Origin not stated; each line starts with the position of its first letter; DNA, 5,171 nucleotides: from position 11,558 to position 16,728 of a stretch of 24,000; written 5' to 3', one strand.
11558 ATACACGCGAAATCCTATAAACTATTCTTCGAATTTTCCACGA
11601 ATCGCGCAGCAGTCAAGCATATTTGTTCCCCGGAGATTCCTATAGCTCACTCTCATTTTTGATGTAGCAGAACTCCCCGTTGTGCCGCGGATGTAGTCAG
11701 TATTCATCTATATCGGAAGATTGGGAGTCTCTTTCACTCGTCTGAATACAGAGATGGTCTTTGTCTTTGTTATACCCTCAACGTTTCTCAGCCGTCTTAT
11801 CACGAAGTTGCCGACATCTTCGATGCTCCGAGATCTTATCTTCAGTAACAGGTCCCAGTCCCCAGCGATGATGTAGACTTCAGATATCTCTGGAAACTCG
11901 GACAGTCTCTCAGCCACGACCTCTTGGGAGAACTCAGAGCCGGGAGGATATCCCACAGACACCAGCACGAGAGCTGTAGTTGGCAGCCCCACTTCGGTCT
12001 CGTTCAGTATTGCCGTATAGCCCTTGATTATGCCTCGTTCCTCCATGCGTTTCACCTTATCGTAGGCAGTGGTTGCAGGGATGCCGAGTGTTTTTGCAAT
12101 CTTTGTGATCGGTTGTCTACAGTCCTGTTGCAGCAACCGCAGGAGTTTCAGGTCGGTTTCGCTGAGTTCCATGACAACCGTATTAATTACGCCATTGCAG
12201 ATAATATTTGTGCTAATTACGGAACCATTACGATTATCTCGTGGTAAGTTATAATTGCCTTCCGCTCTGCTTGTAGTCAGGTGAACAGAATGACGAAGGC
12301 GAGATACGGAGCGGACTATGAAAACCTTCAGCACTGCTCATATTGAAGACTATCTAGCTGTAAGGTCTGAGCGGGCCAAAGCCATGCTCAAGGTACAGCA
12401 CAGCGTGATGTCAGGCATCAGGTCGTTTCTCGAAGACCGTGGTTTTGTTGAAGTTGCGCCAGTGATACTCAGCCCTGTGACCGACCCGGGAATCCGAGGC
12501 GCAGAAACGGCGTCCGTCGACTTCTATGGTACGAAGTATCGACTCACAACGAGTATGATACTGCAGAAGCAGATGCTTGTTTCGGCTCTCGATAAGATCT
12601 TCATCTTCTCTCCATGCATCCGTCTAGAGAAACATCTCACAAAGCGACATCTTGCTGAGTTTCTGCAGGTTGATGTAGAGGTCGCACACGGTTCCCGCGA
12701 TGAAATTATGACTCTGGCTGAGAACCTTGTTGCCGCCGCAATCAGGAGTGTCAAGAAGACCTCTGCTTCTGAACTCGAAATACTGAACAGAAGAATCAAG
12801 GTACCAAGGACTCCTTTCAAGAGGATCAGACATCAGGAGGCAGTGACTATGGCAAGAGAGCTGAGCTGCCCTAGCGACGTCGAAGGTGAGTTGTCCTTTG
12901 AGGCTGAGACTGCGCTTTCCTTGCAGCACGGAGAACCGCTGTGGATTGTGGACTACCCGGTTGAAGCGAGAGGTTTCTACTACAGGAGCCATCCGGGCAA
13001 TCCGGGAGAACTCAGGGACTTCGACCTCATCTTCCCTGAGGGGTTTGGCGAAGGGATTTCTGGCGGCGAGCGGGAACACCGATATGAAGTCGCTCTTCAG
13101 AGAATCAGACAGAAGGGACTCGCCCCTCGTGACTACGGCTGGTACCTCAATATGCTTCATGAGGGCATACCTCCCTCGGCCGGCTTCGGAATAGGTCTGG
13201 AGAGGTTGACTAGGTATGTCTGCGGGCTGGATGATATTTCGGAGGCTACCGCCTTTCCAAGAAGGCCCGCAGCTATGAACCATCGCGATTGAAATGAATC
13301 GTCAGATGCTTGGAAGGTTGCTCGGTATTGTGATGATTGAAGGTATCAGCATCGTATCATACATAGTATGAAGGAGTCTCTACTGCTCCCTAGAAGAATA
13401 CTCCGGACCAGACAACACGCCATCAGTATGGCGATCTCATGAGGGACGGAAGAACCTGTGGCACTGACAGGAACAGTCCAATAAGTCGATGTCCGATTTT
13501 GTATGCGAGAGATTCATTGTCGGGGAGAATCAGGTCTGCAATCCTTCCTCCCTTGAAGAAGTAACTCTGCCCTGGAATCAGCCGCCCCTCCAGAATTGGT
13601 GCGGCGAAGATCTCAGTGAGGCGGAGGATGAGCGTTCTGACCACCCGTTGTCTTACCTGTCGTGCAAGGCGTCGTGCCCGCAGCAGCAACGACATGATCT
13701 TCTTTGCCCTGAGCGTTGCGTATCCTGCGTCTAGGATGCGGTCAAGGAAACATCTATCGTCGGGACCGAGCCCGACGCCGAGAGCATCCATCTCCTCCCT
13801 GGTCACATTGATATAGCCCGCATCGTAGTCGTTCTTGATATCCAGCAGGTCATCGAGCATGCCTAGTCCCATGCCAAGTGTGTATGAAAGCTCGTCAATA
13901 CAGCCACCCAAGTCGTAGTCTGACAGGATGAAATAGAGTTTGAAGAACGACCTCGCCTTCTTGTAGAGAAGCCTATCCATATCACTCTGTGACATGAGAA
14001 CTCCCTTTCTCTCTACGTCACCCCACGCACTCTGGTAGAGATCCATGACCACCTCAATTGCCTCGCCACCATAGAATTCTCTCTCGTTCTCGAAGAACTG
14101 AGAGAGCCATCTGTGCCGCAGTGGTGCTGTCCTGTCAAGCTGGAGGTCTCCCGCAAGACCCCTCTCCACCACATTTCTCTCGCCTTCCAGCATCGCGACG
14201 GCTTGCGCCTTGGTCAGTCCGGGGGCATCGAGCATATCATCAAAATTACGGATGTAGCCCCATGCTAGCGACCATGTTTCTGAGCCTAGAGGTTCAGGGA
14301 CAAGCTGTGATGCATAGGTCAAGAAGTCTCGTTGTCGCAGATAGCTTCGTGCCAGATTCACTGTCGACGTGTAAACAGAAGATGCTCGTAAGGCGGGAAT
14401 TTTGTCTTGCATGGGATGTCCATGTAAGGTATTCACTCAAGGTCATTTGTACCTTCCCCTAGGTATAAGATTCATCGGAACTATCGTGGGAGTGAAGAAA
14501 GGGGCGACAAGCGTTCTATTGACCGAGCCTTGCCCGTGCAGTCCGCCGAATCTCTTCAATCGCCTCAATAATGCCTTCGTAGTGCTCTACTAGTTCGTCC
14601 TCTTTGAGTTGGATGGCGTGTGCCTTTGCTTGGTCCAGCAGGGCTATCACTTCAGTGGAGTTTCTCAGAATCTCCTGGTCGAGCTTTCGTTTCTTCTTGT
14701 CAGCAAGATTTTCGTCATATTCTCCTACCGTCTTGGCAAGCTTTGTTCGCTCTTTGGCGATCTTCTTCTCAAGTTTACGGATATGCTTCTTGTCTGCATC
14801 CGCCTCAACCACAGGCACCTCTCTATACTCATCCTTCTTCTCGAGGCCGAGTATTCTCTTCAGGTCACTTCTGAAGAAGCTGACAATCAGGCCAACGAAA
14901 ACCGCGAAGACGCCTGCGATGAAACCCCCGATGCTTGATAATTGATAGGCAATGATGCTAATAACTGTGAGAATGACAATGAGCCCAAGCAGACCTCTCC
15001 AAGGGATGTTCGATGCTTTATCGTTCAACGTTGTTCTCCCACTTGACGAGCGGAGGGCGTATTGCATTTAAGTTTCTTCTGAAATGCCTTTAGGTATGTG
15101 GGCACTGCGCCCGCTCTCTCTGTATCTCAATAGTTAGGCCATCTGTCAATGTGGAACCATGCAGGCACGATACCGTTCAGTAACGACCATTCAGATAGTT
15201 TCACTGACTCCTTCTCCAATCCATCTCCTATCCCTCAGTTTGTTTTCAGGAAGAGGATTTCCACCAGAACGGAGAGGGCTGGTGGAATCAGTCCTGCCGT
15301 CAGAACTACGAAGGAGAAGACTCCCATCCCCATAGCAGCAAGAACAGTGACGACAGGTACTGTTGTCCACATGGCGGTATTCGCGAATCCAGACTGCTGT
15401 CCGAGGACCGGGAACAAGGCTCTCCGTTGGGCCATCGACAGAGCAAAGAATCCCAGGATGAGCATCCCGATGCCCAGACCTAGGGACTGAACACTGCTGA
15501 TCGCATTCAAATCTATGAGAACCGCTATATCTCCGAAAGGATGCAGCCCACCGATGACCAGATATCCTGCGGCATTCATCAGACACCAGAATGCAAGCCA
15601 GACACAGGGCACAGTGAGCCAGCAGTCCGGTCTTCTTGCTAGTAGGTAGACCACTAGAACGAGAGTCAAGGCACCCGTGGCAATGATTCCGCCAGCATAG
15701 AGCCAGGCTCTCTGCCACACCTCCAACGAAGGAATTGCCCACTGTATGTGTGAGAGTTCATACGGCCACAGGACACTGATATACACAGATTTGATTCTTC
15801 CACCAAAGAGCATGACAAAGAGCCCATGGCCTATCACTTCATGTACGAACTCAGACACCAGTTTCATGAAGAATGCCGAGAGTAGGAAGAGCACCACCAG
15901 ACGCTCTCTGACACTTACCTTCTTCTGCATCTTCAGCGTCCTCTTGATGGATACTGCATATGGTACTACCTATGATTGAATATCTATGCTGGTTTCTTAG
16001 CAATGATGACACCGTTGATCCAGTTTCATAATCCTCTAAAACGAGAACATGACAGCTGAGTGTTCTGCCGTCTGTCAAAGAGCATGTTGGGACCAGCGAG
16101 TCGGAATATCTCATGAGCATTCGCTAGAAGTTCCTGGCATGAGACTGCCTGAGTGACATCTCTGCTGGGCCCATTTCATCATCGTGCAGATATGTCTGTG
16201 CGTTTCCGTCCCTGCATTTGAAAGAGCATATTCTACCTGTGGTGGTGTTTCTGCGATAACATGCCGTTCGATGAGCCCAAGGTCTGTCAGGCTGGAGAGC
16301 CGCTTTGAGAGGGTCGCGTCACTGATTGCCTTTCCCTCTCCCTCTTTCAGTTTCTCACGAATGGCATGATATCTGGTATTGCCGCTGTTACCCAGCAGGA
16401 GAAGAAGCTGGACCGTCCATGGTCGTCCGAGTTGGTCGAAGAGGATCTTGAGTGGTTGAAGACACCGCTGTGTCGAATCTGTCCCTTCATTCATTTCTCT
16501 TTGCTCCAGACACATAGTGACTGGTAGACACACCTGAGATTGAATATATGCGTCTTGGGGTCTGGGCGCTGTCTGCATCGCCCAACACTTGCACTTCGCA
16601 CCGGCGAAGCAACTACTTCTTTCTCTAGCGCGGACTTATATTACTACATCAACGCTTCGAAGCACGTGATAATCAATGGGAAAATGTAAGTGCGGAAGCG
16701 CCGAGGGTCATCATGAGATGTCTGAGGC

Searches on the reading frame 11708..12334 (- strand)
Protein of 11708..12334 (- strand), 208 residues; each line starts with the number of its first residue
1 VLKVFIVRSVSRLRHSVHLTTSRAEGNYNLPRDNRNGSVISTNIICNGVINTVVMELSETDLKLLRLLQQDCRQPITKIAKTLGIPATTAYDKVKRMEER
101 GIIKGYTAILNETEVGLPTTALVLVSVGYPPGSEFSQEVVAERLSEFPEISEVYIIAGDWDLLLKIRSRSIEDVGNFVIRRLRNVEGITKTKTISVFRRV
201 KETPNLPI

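Call 8: search_protein_families(library=pfam, proteins=[window:11708-12334:-], max_evalue=0.001)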
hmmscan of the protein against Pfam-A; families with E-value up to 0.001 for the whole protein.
window:11708-12334:- (208 aa): 7 families
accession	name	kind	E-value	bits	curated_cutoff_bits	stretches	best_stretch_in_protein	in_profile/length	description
PF01037.27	AsnC_trans_reg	-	9e-17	61.2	25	1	132-198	8-72/73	Lrp/AsnC ligand binding domain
PF13412.12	HTH_24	-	3.8e-12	46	21.9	1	57-104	1-48/48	Winged helix-turn-helix DNA-binding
PF13404.12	HTH_AsnC-type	-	4.3e-11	42.9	27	1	57-98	1-42/42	AsnC-type helix-turn-helix domain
PF01978.25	TrmB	-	1e-05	25.7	25.6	1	55-104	4-53/68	Sugar-specific transcriptional regulator TrmB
PF01047.28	MarR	-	7.4e-05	23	24.6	1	57-104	1-48/59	MarR family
PF22451.2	NirdL-like_HTH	-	0.00013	21.9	27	0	62-103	2-46/47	Siroheme decarboxylase NirDL-like HTH domain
PF12840.13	HTH_20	-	0.0002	21.7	27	1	58-104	3-49/51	Helix-turn-helix domain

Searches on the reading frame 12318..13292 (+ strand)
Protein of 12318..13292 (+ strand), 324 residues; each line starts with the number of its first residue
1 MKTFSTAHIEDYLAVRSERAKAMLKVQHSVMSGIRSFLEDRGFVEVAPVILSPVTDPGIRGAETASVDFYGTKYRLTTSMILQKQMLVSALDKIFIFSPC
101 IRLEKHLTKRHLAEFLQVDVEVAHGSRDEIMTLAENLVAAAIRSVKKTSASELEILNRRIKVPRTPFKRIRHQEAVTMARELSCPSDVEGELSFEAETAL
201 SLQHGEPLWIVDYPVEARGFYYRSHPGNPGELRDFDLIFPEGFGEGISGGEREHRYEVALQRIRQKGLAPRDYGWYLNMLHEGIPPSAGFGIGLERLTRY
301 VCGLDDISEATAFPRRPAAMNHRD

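Call 9: search_protein_families(library=pfam, proteins=[window:12318-13292:+], max_evalue=0.001)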
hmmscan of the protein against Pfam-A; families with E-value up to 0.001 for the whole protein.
window:12318-13292:+ (324 aa): 1 family
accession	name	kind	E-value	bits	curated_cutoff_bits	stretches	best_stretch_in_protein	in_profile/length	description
PF00152.25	tRNA-synt_2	-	7.5e-63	212.9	25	1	11-315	9-306/308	tRNA synthetases class II (D, K and N)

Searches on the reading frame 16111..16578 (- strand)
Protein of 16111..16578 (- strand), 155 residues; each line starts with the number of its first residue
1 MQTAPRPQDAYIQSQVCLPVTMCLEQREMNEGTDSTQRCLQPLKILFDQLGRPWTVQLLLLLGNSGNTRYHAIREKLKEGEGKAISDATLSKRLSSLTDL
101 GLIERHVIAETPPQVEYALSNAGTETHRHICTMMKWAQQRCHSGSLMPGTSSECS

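Call 9: search_protein_families(library=pfam, proteins=[window:16111-16578:-], max_evalue=0.001)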
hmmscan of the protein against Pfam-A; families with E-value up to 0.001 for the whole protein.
window:16111-16578:- (155 aa): 1 family
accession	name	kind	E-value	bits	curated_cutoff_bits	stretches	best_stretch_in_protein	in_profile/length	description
PF01638.23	HxlR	-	3.5e-15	56.1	20.8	1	50-142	2-88/91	HxlR-like helix-turn-helix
